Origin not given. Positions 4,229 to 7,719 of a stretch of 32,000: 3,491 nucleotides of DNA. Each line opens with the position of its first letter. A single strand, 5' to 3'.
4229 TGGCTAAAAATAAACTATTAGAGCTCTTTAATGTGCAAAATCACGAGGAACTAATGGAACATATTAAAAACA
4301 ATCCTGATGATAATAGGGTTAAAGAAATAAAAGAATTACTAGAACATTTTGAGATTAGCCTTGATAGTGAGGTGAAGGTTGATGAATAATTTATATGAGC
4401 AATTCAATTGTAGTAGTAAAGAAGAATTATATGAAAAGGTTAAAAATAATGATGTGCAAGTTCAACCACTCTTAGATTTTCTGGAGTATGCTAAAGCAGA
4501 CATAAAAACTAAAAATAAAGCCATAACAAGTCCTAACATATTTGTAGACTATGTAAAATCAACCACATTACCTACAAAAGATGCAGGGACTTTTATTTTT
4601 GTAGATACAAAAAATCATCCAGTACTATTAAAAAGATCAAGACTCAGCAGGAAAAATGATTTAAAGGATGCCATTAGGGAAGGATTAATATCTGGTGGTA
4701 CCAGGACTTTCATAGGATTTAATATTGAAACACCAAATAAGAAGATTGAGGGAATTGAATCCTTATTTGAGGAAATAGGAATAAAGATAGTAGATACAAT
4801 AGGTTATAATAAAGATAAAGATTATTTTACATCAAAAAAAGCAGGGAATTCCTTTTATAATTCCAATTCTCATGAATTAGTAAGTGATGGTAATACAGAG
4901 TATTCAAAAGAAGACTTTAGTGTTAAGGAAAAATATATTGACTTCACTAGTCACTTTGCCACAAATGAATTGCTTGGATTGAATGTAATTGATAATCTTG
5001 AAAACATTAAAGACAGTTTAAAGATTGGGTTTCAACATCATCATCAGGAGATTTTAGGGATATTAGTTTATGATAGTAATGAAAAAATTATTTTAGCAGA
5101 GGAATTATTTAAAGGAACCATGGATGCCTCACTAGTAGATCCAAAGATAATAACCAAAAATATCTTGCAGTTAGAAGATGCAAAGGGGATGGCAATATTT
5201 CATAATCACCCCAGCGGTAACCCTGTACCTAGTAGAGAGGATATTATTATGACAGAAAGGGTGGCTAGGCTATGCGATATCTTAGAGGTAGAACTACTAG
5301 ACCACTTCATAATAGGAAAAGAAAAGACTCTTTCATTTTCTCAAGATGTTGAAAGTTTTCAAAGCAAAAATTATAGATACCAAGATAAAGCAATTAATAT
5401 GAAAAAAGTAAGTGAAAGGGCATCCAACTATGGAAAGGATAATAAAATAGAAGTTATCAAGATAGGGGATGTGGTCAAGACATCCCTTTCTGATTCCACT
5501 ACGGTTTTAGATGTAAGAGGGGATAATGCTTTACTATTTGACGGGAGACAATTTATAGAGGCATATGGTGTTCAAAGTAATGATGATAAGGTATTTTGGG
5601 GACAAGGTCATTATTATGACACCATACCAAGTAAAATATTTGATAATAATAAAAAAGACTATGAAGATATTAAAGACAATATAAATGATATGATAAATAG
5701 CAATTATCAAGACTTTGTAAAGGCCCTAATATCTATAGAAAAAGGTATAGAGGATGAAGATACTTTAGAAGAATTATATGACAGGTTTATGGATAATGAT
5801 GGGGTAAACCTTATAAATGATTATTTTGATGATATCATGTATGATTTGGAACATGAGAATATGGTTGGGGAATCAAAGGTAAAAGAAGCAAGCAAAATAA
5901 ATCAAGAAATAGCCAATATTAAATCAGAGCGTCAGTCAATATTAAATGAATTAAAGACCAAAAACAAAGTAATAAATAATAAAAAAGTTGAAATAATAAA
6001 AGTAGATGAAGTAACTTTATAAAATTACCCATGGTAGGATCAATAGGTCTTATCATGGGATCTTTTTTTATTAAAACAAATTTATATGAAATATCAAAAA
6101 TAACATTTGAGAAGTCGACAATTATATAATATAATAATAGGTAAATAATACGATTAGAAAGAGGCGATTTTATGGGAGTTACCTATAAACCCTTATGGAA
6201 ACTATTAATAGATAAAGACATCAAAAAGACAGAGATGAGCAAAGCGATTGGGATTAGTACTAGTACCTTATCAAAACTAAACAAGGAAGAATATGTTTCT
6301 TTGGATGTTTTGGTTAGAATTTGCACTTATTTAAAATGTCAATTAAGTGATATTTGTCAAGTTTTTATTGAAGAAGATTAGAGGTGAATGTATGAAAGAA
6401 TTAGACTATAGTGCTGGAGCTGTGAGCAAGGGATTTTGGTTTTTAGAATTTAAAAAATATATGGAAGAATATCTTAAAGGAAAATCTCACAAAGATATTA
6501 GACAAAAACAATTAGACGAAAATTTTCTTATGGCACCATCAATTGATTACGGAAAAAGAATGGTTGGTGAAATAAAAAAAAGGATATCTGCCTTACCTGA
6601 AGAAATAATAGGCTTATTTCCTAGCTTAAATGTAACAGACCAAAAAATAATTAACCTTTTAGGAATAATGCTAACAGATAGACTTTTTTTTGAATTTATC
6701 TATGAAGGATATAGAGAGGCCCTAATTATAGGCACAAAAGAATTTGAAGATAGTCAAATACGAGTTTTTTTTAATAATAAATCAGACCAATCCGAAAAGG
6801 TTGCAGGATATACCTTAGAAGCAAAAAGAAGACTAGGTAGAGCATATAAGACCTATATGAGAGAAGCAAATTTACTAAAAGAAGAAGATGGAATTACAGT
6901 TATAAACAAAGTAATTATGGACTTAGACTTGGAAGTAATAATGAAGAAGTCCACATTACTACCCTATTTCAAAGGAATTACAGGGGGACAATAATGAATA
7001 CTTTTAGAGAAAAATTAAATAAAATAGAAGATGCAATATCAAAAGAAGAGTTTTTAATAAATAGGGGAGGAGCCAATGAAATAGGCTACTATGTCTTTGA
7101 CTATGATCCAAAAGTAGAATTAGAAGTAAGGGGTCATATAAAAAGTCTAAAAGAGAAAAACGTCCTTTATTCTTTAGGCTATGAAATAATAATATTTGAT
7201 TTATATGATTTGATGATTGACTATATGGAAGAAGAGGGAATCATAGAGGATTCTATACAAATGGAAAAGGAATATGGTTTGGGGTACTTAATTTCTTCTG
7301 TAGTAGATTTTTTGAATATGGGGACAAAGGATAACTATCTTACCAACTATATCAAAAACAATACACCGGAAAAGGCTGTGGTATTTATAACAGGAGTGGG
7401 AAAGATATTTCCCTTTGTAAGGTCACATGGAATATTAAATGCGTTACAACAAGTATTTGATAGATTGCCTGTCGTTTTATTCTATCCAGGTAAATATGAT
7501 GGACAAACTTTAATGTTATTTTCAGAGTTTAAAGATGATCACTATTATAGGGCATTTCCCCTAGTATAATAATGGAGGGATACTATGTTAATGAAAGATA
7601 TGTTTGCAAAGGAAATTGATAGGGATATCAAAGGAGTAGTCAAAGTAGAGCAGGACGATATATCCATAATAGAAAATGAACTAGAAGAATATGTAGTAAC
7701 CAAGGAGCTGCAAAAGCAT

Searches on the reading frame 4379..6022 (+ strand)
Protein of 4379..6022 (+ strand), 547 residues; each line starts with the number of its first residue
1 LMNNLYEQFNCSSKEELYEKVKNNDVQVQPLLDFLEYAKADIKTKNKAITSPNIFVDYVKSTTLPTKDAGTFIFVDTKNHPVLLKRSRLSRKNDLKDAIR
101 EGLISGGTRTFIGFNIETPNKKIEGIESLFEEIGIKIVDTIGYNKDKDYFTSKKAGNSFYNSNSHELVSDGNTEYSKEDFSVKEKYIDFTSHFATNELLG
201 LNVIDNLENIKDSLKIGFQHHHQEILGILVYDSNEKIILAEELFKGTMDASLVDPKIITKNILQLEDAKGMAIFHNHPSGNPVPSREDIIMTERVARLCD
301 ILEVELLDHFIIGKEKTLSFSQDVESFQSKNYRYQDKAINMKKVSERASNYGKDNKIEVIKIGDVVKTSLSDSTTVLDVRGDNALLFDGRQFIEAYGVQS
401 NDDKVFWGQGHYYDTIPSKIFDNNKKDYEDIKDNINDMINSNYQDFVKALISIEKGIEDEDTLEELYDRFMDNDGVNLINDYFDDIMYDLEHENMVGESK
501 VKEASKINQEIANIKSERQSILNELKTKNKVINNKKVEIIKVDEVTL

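Call 44: search_protein_families(library=pfam, proteins=[window:4379-6022:+], max_evalue=0.0001)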
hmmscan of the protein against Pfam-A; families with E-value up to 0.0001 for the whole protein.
window:4379-6022:+ (547 aa): 1 family
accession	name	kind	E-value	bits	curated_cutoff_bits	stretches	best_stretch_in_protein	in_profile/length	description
PF04002.20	RadC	-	3.5e-30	104.9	22.1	1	205-322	2-118/121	RadC-like JAB domain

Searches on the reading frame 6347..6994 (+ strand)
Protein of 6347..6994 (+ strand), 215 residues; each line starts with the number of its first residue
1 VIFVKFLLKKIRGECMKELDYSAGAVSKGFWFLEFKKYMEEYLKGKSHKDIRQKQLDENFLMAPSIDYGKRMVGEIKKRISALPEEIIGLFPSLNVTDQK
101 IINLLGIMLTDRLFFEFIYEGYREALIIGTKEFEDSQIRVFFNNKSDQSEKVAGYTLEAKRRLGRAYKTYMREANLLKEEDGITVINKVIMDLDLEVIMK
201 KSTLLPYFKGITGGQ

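Call 44: search_protein_families(library=pfam, proteins=[window:6347-6994:+], max_evalue=0.0001)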
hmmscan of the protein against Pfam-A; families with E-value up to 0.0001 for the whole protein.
window:6347-6994:+ (215 aa): 1 family
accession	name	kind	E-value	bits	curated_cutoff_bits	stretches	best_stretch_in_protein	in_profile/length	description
PF08849.17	BrxA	-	7.6e-39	133.8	23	1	20-201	2-182/184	BrxA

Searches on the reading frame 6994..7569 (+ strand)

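Call 44: search_protein_families(library=pfam, proteins=[window:6994-7569:+], max_evalue=0.0001)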
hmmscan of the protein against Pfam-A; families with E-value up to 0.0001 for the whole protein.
window:6994-7569:+ (191 aa): 1 family
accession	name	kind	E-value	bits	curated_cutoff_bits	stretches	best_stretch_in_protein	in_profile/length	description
PF08747.16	BrxB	-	1.8e-38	131.8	26.8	1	68-190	3-124/124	BREX protein BrxB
